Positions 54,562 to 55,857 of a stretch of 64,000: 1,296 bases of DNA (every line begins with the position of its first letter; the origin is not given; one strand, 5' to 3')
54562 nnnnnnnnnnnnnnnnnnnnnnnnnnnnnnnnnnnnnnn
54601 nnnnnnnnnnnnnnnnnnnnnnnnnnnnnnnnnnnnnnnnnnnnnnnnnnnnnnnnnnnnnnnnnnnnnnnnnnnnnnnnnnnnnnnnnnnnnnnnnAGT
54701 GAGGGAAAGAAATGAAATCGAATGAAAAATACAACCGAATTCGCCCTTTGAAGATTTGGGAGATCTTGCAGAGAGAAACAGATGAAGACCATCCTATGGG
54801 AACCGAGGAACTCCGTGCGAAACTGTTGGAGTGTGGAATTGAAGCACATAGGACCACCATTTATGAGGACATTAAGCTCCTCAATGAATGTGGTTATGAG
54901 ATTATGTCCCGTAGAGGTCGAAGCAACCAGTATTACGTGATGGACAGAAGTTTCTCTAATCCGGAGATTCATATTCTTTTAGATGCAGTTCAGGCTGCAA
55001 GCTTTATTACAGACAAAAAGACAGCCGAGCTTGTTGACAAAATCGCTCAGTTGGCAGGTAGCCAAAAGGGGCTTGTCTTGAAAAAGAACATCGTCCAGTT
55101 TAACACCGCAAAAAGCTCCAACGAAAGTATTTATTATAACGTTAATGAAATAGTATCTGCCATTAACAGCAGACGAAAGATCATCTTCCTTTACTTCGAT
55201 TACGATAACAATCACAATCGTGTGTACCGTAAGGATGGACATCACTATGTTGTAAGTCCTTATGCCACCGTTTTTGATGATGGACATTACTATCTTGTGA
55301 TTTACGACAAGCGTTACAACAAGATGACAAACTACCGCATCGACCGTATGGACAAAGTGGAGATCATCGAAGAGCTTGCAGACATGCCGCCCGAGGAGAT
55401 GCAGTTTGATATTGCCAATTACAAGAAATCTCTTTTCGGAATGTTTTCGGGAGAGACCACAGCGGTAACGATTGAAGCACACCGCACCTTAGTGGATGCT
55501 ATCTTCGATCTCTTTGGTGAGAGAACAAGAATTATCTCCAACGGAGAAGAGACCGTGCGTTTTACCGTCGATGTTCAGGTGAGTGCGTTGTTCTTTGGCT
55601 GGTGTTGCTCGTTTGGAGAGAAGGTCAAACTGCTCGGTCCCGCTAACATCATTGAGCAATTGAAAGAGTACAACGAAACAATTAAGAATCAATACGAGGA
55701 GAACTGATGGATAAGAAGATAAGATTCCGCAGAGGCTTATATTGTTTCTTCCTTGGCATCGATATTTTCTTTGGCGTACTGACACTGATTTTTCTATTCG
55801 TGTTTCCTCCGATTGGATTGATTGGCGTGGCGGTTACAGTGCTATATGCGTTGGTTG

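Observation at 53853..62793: WYL-regulator-centred operon of nuclease-like, Zn-ribbon and unknown proteins on a serine-recombinase element: candidate undescribed defence or anti-defence module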

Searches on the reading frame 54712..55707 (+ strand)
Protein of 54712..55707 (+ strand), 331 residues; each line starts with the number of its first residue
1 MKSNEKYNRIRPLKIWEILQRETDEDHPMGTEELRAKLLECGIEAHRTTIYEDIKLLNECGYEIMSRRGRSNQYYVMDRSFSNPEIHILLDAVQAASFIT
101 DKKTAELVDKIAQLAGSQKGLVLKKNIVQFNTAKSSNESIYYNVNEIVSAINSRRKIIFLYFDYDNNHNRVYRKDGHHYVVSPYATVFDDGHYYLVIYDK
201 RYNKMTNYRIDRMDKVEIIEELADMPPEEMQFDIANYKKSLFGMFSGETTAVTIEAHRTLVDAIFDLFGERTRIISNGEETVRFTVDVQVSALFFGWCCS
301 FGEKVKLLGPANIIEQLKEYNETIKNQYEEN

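Call 5: search_protein_families(library=pfam, max_evalue=0.01, proteins=[window:54712-55707:+])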
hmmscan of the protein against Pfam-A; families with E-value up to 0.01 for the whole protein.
window:54712-55707:+ (331 aa): 3 families
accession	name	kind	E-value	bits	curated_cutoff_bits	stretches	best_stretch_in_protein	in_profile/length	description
PF13280.12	WYL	-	2.3e-11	44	21.8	1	144-218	3-70/70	WYL domain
PF08279.18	HTH_11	-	1.5e-05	25.2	25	1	46-70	28-52/55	HTH domain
PF25583.1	WCX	-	0.0018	19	23.9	1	252-319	5-70/76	WCX domain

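Call 7: search_protein_families(library=padloc, max_evalue=0.01, proteins=[window:54712-55707:+])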
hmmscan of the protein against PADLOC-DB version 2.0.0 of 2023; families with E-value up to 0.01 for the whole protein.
window:54712-55707:+ (331 aa): 3 families
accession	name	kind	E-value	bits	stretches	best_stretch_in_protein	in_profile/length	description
PDLC01652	WYL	-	3.9e-26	90.3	1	136-320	12-157/162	"CAS-I,CAS-II,CAS-III,CAS-IV,CAS-V,CAS-VI; associated_signaling"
PDLC01457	WYL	-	1.3e-19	68.7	1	17-312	8-228/229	"CAS-I,CAS-II,CAS-III,CAS-IV,CAS-V,CAS-VI; associated_signaling"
PDLC01766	Cas3c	-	4.6e-07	26.4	1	43-323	31-311/1009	-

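Call 8: search_protein_families(library=phrogs, max_evalue=0.01, proteins=[window:54712-55707:+])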
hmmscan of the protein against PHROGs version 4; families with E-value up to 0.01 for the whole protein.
window:54712-55707:+ (331 aa): 2 families
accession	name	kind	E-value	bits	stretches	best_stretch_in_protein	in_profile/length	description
phrog_13105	-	unknown function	1.9e-09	38.5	1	43-235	29-232/239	-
phrog_13084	-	unknown function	0.0043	17.9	1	13-131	29-140/169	-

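Call 9: search_protein_families(library=ncbifam, max_evalue=0.01, proteins=[window:54712-55707:+])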
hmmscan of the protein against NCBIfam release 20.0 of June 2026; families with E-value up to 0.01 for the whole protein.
window:54712-55707:+ (331 aa): 0 families

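Call 26: search_solved_structures(query=window:54712-55707:+, max_evalue=0.01)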
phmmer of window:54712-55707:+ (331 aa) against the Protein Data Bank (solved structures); distinct sequences matched with E-value up to 0.01: 5.
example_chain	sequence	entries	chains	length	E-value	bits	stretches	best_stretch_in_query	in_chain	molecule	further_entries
8tp8_A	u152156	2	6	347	5.2e-05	25.9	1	176-311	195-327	DeoR-family transcriptional regulator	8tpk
9pfq_Q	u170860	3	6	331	0.00017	24.2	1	176-311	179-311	WYL domain-containing protein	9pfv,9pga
7u02_B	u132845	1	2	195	0.00027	23.5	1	176-312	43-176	WYL domain-containing protein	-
7tzv_A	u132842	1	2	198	0.00029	23.4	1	176-312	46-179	WYL domain-containing protein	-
9cu3_B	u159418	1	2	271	0.00053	22.6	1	176-311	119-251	WYL domain-containing protein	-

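Call 57: find_related_loci(query=window:54712-55707:+, collection=viral_contigs, flank=10000)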
Query window:54712-55707:+ (331 aa) in viral_contigs; peptide patterns used: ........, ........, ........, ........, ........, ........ (x = any residue, [..] = any of these).
10 stretches matched a pattern; 5 encode a relative of the query (tblastn E <= 1e-3); 5 distinct loci.
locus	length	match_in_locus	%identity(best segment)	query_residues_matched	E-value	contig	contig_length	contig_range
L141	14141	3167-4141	75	4-328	8e-177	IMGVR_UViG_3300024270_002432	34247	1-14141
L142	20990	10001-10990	76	1-330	1e-176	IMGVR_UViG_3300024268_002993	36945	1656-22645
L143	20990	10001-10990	76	1-330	1e-176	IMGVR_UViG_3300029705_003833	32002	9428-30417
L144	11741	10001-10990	76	1-330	1e-176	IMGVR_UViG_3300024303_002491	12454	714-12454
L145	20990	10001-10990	76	1-330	1e-176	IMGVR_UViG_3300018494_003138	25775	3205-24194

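Call 62: search_protein_families(library=pfam, max_evalue=0.001, proteins=[L142:9024-9977:+, L142:12198-12848:+, L142:14653-16167:+, L142:16172-16891:+, L142:17481-18236:+, L142:18223-19785:+, L141:4590-5333:+, L141:6007-7176:+, L141:7173-8315:+, L141:8329-10749:+])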
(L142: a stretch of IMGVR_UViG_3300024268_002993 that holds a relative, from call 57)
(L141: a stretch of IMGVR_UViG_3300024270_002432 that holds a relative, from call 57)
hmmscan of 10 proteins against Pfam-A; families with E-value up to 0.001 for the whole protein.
L142:9024-9977:+ (317 aa): 2 families
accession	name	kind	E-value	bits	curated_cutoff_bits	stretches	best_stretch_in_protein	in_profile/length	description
PF00929.31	RNase_T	-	5.8e-11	43.6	24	1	30-175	16-163/164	Exonuclease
PF16473.11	Rv2179c-like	-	0.00074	19.7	27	0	31-177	17-174/177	3'-5' exoribonuclease Rv2179c-like domain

L142:12198-12848:+ (216 aa): 0 families

L142:14653-16167:+ (504 aa): 0 families

L142:16172-16891:+ (239 aa): 0 families

L142:17481-18236:+ (251 aa): 1 family
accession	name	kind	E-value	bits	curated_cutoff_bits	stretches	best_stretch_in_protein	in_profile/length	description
PF20473.4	MmeI_Mtase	-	7.8e-06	25.7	27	1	43-149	17-120/259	MmeI, DNA-methyltransferase domain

L142:18223-19785:+ (520 aa): 2 families
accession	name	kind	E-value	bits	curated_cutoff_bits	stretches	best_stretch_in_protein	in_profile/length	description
PF07669.17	Eco57I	-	2.4e-36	125.8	25.3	1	93-278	1-171/171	Eco57I restriction-modification methylase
PF02384.22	N6_Mtase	-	1.8e-05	24.7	20.4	0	26-109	26-94/311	N-6 DNA Methylase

L141:4590-5333:+ (247 aa): 1 family
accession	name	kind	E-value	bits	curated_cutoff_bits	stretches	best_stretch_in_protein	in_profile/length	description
PF04434.22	SWIM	-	0.00019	21.4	19.6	1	189-207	14-36/38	SWIM zinc finger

L141:6007-7176:+ (389 aa): 1 family
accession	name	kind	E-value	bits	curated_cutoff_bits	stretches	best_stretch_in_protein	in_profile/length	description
PF00145.23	DNA_methylase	-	1.6e-49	169.5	22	1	12-386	2-323/324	C-5 cytosine-specific DNA methylase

L141:7173-8315:+ (380 aa): 1 family
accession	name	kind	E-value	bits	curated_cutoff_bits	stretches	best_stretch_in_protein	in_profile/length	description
PF00145.23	DNA_methylase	-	2.2e-42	146.1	22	1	5-376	2-322/324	C-5 cytosine-specific DNA methylase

L141:8329-10749:+ (806 aa): 1 family
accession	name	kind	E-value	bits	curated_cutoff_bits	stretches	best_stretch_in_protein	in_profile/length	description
PF07728.20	AAA_5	-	2.4e-07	31.3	22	1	510-675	4-138/139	AAA domain (dynein-related subfamily)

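Call 68: search_protein_families(library=pfam, max_evalue=0.001, proteins=[L142:1290-2870:-, L142:2882-3397:-, L142:3417-4352:-, L142:4366-4890:-, L142:5151-5585:-, L142:6144-7502:-, L142:7527-8033:+, L142:8070-8624:+, L141:10746-11996:+, L141:1604-2023:+])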
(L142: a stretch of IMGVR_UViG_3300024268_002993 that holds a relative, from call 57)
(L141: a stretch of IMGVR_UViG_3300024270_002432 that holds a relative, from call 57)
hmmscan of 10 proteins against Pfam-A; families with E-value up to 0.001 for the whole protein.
L142:1290-2870:- (526 aa): 5 families
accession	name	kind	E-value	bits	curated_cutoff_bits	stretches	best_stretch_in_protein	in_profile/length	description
PF04851.21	ResIII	-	9e-32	110.7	22.5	1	2-154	2-164/164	Type III restriction enzyme, res subunit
PF00270.35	DEAD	-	7.5e-16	58.7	26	1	5-154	1-162/167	DEAD/DEAH box helicase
PF00271.37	Helicase_C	-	1.1e-15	58.2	23.5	1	228-324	11-109/110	Helicase conserved C-terminal domain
PF18766.7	SWI2_SNF2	-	2.3e-11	44.2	26.7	1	8-186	2-189/221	SWI2/SNF2 ATPase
PF13604.12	AAA_30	-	1.5e-05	25.3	27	1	7-144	5-116/191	AAA domain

L142:2882-3397:- (171 aa): 0 families

L142:3417-4352:- (311 aa): 1 family
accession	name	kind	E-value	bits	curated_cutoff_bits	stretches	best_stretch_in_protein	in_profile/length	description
PF13479.12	AAA_24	-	2.1e-57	194.5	27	1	12-218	2-195/195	AAA domain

L142:4366-4890:- (174 aa): 2 families
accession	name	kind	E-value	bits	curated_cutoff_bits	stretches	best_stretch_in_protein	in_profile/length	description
PF05565.16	Sipho_Gp157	-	2.3e-15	57.4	28.6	1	5-172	1-160/162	Siphovirus Gp157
PF23984.1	DUF7307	-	7.1e-05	23.2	27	1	55-155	3-103/129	Pam3 gp33-like protein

L142:5151-5585:- (144 aa): 3 families
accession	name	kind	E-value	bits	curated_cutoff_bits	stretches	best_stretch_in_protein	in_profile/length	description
PF08281.18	Sigma70_r4_2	-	2e-09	37.4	25.7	1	87-140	1-54/54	Sigma-70, region 4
PF04545.22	Sigma70_r4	-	2.5e-07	30.6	24.1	1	93-142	1-50/50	Sigma-70, region 4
PF16509.11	KORA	-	0.00021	21.9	26.7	1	86-142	5-60/84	TrfB plasmid transcriptional repressor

L142:6144-7502:- (452 aa): 3 families
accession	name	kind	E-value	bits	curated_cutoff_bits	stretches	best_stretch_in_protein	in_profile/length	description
PF00817.25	IMS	-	1.5e-42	145.4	23.2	1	49-196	2-148/148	impB/mucB/samB family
PF11799.13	IMS_C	-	9.2e-19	68.3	20.7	1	286-396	2-109/109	impB/mucB/samB family C-terminal domain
PF21999.2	IMS_HHH_1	-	0.0002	22.2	27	0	227-272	7-53/53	DNA polymerase-iota, thumb domain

L142:7527-8033:+ (168 aa): 4 families
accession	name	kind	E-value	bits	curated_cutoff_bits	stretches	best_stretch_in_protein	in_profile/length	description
PF01381.28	HTH_3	-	5.8e-16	58.7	23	1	33-87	1-55/55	Helix-turn-helix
PF13560.12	HTH_31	-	3.5e-09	37.3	27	1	29-83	2-57/64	Helix-turn-helix domain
PF12844.13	HTH_19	-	4.3e-09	36.6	30.2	1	31-88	2-59/64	Helix-turn-helix domain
PF15731.11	MqsA_antitoxin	-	0.00047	20.7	30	1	29-81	70-121/131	Antitoxin component of bacterial toxin-antitoxin system, MqsA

L142:8070-8624:+ (184 aa): 1 family
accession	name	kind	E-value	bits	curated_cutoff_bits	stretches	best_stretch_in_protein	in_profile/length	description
PF06114.19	Peptidase_M78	-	8e-12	45.5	22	1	29-127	4-101/123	IrrE N-terminal-like domain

L141:10746-11996:+ (416 aa): 1 family
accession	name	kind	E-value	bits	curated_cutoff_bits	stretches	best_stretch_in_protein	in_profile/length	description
PF09563.16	RE_LlaJI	-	2.2e-35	123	23.6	1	73-356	59-348/365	LlaJI restriction endonuclease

L141:1604-2023:+ (139 aa): 0 families

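Call 69: search_protein_families(library=padloc, max_evalue=0.001, proteins=[L142:14653-16167:+, L142:16172-16891:+, L142:12198-12848:+])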
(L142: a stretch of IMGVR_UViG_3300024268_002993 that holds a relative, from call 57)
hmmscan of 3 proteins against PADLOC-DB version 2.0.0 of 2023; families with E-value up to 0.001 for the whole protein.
L142:14653-16167:+ (504 aa): 0 families

L142:16172-16891:+ (239 aa): 0 families

L142:12198-12848:+ (216 aa): 0 families

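Call 73: find_homologous_proteins(query=window:54712-55707:+, max_evalue=1e-20)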
Query window:54712-55707:+ (331 aa): 1837 proteins with E <= 1e-20 among 2878 candidates; the best 120 are listed.
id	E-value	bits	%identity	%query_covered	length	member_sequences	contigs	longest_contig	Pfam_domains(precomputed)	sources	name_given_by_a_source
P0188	5.3e-217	737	98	100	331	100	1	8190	PF08279.19,PF13280.13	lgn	-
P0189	1.3e-206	703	94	100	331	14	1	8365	PF13280.13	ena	-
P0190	1.6e-206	703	94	100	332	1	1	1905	PF08279.19,PF13280.13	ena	-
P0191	1.9e-206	702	93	100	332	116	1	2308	PF08279.19,PF13280.13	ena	-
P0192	1.3e-203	693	91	100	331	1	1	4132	PF08279.19,PF13280.13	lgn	-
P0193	1.8e-203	693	90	100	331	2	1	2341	PF13280.13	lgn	-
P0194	4.0e-203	692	92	100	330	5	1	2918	PF08279.19,PF13280.13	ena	-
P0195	6.4e-203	691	92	100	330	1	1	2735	PF08279.19,PF13280.13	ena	-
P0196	7.0e-203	691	91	100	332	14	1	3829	PF08279.19,PF13280.13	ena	-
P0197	2.9e-201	685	91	100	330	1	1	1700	PF13280.13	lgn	-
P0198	3.0e-201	685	90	100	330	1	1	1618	PF08279.19,PF13280.13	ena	-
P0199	1.1e-200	684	90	100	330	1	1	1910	PF08279.19,PF13280.13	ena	-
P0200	3.3e-193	659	86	99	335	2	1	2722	PF08279.19,PF13280.13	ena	-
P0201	3.4e-193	659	88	100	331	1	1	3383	PF08279.19,PF13280.13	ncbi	-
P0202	3.8e-192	655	90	95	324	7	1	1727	PF08279.19,PF13280.13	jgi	jgi:predicted DNA-binding transcriptional regulator YafY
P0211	2.8e-184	630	82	99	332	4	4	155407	PF13280.13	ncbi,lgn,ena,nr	ncbi:MAG: WYL domain-containing transcriptional regulator [Clostridia bacterium]|nr:WYL domain-conta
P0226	3.4e-174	597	77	100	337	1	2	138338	PF13280.13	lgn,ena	-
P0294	4.5e-137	475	64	99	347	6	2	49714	PF13280.13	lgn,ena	-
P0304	1.0e-117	411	55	98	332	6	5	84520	PF13280.13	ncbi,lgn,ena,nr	ncbi:MAG: WYL domain-containing protein [Clostridia bacterium]|nr:WYL domain-containing protein [Clo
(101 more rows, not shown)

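Call 74: find_encoding_contigs(protein=P0211, flank=10000, max_places=2)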
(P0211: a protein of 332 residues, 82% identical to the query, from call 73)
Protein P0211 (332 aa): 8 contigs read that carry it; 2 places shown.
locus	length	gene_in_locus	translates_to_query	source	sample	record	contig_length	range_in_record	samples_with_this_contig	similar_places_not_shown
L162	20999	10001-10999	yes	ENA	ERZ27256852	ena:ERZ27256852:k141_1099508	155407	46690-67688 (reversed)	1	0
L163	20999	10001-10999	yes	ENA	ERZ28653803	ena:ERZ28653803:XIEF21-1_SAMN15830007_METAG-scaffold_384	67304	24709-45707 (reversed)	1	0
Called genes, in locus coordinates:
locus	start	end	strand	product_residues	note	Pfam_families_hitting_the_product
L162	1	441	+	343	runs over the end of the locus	PF01757:Acyl_transf_3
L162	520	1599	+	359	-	PF14397:ATPgrasp_ST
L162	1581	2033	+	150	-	PF01467:CTP_transf_like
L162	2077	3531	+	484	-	PF01943:Polysacc_synt, PF13440:Polysacc_synt_3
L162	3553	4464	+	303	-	-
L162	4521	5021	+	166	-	PF25087:GMPPB_C (faint), PF00132:Hexapep, PF14602:Hexapep_2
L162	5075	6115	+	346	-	PF01073:3Beta_HSD, PF01370:Epimerase, PF02719:Polysacc_synt_2, PF05368:NmrA, PF07993:NAD_binding_4, PF16363:GDP_Man_Dehyd, PF13460:NAD_binding_10, PF08485:Polysacc_syn_2C, +1 more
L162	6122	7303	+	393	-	PF14907:NTP_transf_5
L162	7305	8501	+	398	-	PF01370:Epimerase, PF14667:Polysacc_synt_C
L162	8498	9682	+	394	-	PF02350:Epimerase_2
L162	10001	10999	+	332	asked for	PF13280:WYL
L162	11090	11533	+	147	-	-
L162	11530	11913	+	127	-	-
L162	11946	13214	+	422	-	PF13280:WYL (weak)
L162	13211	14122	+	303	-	-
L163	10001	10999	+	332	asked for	PF13280:WYL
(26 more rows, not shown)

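Call 75: find_encoding_contigs(protein=P0226, flank=10000, max_places=2)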
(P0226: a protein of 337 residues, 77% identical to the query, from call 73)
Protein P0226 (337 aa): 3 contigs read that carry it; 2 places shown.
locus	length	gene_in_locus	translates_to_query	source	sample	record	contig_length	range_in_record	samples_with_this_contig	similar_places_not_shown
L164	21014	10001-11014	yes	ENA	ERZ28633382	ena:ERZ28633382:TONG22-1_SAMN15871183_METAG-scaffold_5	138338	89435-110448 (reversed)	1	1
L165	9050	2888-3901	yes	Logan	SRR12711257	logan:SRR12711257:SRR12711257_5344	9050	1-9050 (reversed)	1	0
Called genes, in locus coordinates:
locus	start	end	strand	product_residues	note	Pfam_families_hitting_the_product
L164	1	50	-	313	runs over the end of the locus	PF01368:DHH, PF02272:DHHA1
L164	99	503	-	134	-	PF00383:dCMP_cyt_deam_1, PF08211:dCMP_cyt_deam_2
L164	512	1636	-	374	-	PF01676:Metalloenzyme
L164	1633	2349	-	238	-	PF01048:PNP_UDP_1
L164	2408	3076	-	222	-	PF01791:DeoC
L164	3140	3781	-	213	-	PF14681:UPRTase, PF00156:Pribosyltran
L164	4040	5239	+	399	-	PF00465:Fe-ADH, PF13685:Fe-ADH_2, PF25137:ADH_Fe_C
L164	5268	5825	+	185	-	PF01613:Flavin_Reduct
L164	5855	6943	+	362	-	PF01757:Acyl_transf_3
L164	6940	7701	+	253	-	PF04055:Radical_SAM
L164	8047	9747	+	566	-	PF00485:PRK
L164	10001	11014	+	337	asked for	PF13280:WYL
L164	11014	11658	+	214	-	PF00929:RNase_T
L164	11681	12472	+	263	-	-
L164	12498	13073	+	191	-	-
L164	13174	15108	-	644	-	PF01676:Metalloenzyme (weak), PF00245:Alk_phosphatase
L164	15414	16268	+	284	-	PF10418:DHODB_Fe-S_bind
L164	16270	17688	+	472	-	PF14691:Fer4_20, PF00070:Pyr_redox (faint), PF01946:Thi4 (weak), PF07992:Pyr_redox_2, PF13450:NAD_binding_8 (weak), PF13738:Pyr_redox_3 (faint)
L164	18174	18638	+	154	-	-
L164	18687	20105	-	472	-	PF04468:PSP1, PF28472:PSP1_3rd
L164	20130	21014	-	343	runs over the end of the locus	PF13177:DNA_pol3_delta2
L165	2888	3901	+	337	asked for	PF13280:WYL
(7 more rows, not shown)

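Call 76: find_encoding_contigs(protein=P0294, flank=10000, max_places=2)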
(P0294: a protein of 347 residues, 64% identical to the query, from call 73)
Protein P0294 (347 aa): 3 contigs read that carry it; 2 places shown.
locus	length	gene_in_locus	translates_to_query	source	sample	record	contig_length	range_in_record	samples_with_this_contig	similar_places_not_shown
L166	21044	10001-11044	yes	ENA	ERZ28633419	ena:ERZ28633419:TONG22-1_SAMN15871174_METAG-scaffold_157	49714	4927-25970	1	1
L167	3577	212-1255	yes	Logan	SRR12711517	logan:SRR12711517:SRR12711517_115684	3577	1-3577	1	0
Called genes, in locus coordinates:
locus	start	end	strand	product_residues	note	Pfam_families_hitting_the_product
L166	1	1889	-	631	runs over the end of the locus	PF00664:ABC_membrane, PF00005:ABC_tran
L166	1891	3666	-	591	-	PF00664:ABC_membrane, PF00005:ABC_tran, PF02463:SMC_N (faint)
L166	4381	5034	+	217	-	-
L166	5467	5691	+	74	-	-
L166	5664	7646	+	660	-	PF00239:Resolvase, PF07508:Recombinase, PF13408:Zn_ribbon_recom (weak), PF08281:Sigma70_r4_2 (faint)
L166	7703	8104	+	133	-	PF07739:TipAS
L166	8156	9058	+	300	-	PF01381:HTH_3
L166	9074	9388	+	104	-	-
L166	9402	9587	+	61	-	-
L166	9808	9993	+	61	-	PF16277:DUF4926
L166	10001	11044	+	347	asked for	PF13280:WYL (weak)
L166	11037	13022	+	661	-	PF09565:RE_NgoFVII, PF13091:PLDc_2 (weak), PF27394:Aq_aa27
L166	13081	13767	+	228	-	-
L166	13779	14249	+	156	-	-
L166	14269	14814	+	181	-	PF01661:Macro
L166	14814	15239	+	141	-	PF01327:Pep_deformylase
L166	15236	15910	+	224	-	-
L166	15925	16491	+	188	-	PF13302:Acetyltransf_3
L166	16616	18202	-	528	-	PF00239:Resolvase, PF07508:Recombinase, PF13408:Zn_ribbon_recom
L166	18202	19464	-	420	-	PF00239:Resolvase, PF07508:Recombinase, PF13408:Zn_ribbon_recom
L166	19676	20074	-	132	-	-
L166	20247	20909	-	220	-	-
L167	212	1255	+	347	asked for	PF13280:WYL (weak)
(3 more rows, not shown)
